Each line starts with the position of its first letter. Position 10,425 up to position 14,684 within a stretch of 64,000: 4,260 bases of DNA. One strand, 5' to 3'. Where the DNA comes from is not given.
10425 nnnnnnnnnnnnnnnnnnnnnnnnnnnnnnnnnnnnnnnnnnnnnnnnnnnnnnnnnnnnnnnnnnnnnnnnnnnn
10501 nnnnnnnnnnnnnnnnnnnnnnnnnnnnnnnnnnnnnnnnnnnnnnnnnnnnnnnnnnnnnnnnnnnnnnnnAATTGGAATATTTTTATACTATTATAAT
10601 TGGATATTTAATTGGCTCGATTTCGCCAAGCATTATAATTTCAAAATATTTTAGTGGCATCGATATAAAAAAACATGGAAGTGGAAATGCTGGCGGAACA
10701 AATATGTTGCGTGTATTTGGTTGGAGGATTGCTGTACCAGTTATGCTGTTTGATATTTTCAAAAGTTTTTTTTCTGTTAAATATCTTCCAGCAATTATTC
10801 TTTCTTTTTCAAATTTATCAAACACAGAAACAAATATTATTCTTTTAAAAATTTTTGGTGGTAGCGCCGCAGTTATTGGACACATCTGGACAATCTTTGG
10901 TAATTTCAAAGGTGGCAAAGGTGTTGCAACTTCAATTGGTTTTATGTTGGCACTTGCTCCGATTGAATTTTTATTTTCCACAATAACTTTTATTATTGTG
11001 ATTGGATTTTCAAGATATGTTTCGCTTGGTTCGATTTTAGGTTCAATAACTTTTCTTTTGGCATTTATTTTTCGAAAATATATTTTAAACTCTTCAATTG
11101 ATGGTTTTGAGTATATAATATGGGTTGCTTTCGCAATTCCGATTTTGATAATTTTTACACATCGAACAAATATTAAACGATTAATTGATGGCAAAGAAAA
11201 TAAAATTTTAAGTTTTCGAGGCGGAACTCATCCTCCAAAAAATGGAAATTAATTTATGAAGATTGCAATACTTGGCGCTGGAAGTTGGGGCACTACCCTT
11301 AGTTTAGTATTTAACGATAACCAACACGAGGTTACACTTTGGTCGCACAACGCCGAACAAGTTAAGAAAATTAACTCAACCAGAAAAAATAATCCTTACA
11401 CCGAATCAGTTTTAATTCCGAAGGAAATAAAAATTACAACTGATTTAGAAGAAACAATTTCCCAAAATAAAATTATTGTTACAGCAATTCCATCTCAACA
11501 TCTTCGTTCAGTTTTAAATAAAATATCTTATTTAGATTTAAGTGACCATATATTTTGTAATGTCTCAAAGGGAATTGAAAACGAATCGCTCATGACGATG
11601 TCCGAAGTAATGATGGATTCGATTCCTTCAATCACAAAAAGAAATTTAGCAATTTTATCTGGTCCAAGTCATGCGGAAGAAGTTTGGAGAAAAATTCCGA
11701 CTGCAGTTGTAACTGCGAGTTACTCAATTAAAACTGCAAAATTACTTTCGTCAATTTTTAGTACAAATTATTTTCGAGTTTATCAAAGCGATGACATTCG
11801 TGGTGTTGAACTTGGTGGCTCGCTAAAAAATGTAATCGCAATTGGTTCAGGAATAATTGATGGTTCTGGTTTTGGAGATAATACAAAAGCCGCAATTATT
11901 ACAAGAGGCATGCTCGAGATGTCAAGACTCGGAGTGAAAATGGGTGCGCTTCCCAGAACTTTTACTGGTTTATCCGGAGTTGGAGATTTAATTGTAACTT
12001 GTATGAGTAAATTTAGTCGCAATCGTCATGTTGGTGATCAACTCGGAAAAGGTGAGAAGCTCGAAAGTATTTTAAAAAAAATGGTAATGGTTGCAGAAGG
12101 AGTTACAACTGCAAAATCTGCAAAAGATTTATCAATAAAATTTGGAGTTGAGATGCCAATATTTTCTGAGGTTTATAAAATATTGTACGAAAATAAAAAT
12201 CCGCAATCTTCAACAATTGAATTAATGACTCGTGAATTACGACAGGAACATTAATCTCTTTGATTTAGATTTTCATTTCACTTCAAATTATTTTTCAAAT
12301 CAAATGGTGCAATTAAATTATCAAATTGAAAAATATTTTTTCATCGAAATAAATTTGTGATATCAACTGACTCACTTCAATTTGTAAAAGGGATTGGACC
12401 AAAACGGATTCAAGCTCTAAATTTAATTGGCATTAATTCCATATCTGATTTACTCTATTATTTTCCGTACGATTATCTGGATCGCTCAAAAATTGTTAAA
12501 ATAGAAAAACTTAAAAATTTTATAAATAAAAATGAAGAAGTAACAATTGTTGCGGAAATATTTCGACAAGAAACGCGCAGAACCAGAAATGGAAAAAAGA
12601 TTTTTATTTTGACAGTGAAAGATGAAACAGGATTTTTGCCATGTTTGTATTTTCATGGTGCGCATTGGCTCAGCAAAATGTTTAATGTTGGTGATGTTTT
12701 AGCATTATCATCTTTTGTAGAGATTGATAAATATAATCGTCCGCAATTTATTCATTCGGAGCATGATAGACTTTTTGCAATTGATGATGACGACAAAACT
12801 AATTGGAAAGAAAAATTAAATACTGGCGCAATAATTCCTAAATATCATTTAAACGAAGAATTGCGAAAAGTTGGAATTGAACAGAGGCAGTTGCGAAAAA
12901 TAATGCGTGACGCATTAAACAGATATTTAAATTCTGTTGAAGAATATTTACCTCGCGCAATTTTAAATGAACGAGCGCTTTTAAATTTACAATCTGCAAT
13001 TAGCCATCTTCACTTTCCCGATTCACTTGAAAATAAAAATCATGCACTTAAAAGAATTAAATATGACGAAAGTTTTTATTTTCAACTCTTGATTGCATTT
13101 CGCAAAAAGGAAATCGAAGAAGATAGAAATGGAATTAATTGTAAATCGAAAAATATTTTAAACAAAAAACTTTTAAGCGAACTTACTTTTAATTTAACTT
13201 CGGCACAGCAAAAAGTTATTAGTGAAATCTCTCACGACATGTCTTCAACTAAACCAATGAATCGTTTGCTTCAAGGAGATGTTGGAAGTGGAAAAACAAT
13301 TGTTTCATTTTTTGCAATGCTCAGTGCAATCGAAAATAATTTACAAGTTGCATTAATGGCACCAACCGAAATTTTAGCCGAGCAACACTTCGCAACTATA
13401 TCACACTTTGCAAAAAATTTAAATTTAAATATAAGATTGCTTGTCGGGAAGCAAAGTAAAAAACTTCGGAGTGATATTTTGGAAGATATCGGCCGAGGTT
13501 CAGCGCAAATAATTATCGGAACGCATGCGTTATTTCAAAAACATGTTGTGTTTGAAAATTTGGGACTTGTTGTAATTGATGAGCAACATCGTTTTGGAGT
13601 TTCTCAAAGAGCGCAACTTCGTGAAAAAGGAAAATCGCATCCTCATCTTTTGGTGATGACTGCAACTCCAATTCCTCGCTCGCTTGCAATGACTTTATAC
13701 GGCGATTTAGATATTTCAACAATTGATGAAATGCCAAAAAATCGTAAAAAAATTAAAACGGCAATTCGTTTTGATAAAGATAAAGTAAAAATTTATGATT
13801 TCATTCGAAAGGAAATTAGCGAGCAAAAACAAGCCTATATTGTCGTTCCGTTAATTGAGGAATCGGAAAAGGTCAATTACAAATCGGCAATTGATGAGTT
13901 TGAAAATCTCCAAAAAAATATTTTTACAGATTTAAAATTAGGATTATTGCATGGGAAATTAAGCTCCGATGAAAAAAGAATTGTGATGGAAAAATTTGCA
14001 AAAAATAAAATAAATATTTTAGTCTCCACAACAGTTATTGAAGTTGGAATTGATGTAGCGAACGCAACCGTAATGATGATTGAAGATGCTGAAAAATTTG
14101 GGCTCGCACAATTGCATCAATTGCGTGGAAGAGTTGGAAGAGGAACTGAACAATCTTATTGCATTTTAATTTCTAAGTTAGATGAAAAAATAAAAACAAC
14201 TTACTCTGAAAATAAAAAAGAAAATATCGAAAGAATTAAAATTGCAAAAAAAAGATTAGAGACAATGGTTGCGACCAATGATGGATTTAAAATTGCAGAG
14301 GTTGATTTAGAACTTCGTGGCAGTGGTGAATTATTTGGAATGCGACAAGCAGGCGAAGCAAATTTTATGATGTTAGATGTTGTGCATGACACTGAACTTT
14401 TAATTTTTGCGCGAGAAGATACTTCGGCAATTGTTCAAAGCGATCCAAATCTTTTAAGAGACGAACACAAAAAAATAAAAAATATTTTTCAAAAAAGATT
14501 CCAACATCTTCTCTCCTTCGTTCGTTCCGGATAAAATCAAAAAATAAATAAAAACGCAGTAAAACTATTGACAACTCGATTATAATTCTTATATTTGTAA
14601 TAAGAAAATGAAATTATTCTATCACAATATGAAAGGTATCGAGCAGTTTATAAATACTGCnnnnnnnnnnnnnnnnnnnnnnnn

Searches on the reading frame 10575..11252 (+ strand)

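Call 66: search_protein_families(library=pfam, proteins=[window:10575-11252:+], max_evalue=0.000001)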
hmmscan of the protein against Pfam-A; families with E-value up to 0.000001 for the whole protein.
window:10575-11252:+ (225 aa): 1 family
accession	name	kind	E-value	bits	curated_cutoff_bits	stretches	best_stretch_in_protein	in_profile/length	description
PF02660.20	G3P_acyltransf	-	1.9e-48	165.1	24.1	1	9-203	1-164/164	Glycerol-3-phosphate acyltransferase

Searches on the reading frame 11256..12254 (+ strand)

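Call 66: search_protein_families(library=pfam, proteins=[window:11256-12254:+], max_evalue=0.000001)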
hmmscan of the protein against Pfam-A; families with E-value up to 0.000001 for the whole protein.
window:11256-12254:+ (332 aa): 4 families
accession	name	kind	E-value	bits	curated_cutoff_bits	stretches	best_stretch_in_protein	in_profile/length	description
PF07479.19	NAD_Gly3P_dh_C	-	1.6e-57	194.1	25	1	180-318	1-139/142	NAD-dependent glycerol-3-phosphate dehydrogenase C-terminus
PF01210.29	NAD_Gly3P_dh_N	-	5e-48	163.5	23.1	1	2-159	1-156/158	NAD-dependent glycerol-3-phosphate dehydrogenase N-terminus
PF20618.3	GPD_NAD_C_bact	-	4.8e-21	75.5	27.6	1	240-306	1-66/66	Bacterial GPD, NAD-dependent C-terminal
PF03807.23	F420_oxidored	-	2.5e-08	34.8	21.6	1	2-99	1-87/94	NADP oxidoreductase coenzyme F420-dependent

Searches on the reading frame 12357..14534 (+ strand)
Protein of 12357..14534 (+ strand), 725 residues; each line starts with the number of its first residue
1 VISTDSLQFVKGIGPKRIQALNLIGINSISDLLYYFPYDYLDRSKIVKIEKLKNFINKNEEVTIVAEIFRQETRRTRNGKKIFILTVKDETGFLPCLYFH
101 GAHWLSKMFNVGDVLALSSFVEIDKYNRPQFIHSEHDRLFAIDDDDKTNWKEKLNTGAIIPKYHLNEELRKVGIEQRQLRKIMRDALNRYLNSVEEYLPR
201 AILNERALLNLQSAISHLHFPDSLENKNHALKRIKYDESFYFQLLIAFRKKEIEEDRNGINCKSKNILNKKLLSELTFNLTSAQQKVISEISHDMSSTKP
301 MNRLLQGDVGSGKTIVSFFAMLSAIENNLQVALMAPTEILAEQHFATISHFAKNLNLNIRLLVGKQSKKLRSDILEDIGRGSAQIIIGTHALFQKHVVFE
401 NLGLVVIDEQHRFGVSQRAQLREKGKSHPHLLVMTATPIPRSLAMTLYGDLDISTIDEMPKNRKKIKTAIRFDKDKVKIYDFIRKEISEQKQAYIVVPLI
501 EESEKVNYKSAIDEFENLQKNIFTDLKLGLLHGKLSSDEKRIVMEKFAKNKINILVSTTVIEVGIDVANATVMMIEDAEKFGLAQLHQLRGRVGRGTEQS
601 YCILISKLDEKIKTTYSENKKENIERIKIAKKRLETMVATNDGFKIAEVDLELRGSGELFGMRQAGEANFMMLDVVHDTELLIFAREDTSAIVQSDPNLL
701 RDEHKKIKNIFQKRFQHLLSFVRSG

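Call 66: search_protein_families(library=pfam, proteins=[window:12357-14534:+], max_evalue=0.000001)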
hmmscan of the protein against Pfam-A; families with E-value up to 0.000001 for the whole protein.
window:12357-14534:+ (725 aa): 6 families
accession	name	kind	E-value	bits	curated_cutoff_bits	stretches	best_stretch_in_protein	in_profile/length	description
PF00270.35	DEAD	-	1.2e-27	97.1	26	1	281-443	1-164/167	DEAD/DEAH box helicase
PF00271.37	Helicase_C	-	6.1e-21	75.2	23.5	1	484-595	7-108/110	Helicase conserved C-terminal domain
PF17191.10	RecG_wedge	-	3.1e-15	56.6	23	1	7-187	2-159/162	RecG wedge domain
PF04851.21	ResIII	-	3.8e-14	53.4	22.5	1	278-438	2-162/164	Type III restriction enzyme, res subunit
PF19833.4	RecG_dom3_C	-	7.6e-13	48.8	26.8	1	640-711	1-73/87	ATP-dependent DNA helicase RecG, domain 3, C-terminal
PF01336.31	tRNA_anti-codon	-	4.8e-07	30.1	27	0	62-134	1-70/75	OB-fold nucleic acid binding domain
